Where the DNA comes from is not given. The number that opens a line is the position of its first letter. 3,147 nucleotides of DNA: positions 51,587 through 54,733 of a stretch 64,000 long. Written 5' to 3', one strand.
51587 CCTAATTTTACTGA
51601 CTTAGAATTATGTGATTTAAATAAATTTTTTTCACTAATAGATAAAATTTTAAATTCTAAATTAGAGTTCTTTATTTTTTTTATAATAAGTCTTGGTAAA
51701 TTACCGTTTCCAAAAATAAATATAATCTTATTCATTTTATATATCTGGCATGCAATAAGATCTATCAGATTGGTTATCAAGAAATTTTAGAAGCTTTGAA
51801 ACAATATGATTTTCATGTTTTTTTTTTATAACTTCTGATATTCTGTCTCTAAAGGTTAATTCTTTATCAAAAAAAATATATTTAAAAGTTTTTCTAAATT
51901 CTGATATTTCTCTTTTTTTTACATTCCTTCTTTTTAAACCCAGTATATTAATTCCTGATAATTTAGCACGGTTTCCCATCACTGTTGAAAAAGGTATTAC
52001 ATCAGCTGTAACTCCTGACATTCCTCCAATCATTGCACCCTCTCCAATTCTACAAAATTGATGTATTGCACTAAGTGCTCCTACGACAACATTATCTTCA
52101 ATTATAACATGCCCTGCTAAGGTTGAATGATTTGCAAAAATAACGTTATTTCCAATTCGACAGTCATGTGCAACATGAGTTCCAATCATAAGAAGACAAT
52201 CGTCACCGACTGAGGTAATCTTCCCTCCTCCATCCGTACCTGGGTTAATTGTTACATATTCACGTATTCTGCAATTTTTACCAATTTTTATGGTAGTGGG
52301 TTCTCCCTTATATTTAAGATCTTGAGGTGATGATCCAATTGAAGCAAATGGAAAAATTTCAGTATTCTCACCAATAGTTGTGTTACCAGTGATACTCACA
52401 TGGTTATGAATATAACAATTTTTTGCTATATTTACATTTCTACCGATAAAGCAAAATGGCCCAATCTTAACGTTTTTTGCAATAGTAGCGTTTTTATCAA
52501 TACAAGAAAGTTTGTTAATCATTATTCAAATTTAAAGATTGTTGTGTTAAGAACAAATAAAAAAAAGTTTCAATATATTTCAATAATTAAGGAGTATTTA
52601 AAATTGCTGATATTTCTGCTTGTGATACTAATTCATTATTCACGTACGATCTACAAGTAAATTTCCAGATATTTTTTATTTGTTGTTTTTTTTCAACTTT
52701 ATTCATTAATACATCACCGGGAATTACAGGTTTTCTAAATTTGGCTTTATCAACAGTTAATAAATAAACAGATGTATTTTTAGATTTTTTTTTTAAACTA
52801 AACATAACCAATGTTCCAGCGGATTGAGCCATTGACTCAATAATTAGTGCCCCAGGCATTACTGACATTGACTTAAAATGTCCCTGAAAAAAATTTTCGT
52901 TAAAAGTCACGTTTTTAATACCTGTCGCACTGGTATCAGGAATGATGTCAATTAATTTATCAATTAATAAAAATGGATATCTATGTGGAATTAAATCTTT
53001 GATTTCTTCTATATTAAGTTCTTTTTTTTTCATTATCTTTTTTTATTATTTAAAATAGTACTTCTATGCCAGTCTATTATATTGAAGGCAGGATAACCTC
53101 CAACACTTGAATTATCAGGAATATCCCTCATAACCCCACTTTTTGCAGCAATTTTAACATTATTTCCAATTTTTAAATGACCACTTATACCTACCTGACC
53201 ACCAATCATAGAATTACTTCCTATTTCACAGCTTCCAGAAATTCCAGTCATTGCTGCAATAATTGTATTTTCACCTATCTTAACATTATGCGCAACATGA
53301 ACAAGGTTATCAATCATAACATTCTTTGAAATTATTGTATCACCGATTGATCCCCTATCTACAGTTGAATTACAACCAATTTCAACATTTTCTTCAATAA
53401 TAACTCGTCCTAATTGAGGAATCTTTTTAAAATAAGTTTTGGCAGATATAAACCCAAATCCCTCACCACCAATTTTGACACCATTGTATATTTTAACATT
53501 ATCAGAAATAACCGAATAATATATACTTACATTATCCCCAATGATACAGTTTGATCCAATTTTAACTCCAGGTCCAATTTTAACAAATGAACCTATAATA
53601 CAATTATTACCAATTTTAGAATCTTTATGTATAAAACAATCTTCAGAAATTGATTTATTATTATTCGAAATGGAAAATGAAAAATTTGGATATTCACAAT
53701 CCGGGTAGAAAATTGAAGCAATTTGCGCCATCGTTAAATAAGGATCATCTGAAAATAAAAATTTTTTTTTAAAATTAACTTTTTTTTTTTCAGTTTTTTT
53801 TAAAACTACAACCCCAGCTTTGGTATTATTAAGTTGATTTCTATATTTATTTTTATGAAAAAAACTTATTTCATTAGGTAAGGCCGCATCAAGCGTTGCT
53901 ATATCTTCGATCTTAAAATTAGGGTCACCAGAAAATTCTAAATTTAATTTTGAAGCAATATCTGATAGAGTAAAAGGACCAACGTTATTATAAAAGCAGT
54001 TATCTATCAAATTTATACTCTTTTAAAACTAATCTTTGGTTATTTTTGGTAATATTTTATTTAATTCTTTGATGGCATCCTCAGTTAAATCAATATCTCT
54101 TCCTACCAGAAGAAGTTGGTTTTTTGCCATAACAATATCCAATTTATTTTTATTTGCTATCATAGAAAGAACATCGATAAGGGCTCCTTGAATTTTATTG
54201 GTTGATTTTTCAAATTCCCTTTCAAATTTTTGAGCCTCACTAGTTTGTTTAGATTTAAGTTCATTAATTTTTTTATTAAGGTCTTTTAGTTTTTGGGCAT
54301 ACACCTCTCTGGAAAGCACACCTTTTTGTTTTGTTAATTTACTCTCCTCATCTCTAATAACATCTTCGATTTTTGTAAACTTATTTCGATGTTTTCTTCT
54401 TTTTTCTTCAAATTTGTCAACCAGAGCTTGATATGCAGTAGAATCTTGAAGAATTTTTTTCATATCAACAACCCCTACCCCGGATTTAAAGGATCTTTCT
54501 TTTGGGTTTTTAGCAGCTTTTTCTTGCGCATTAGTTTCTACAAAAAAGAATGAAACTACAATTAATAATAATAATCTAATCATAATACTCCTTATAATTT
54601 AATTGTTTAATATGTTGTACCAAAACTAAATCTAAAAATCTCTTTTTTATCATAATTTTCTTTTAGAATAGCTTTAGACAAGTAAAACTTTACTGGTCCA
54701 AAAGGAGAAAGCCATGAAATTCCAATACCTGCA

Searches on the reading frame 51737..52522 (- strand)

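Call 49: search_protein_families(library=pfam, proteins=[window:51737-52522:-], max_evalue=0.0001)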
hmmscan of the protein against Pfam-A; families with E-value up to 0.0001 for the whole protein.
window:51737-52522:- (261 aa): 4 families
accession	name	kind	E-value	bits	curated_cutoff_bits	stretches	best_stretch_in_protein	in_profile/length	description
PF00132.30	Hexapep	-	3.4e-32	109.2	27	2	103-137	2-36/36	Bacterial transferase hexapeptide (six repeats)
PF13720.11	Acetyltransf_11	-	1.9e-17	63.9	24.5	1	174-256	1-81/82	Udp N-acetylglucosamine O-acyltransferase; Domain 2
PF25084.1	LbH_EIF2B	-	1.6e-10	41.4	54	1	2-51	24-71/105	EIF2B subunit epsilon LbH domain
PF21711.3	DCTN5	-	4.6e-05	23.6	40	0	13-66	97-150/182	Dynactin subunit 5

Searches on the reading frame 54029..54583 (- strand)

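Call 49: search_protein_families(library=pfam, proteins=[window:54029-54583:-], max_evalue=0.0001)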
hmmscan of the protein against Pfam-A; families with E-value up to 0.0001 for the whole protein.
window:54029-54583:- (184 aa): 1 family
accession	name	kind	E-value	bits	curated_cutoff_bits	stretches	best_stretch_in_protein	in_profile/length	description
PF03938.19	OmpH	-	3.9e-18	66.4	32.4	1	36-174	2-141/141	Outer membrane protein (OmpH-like)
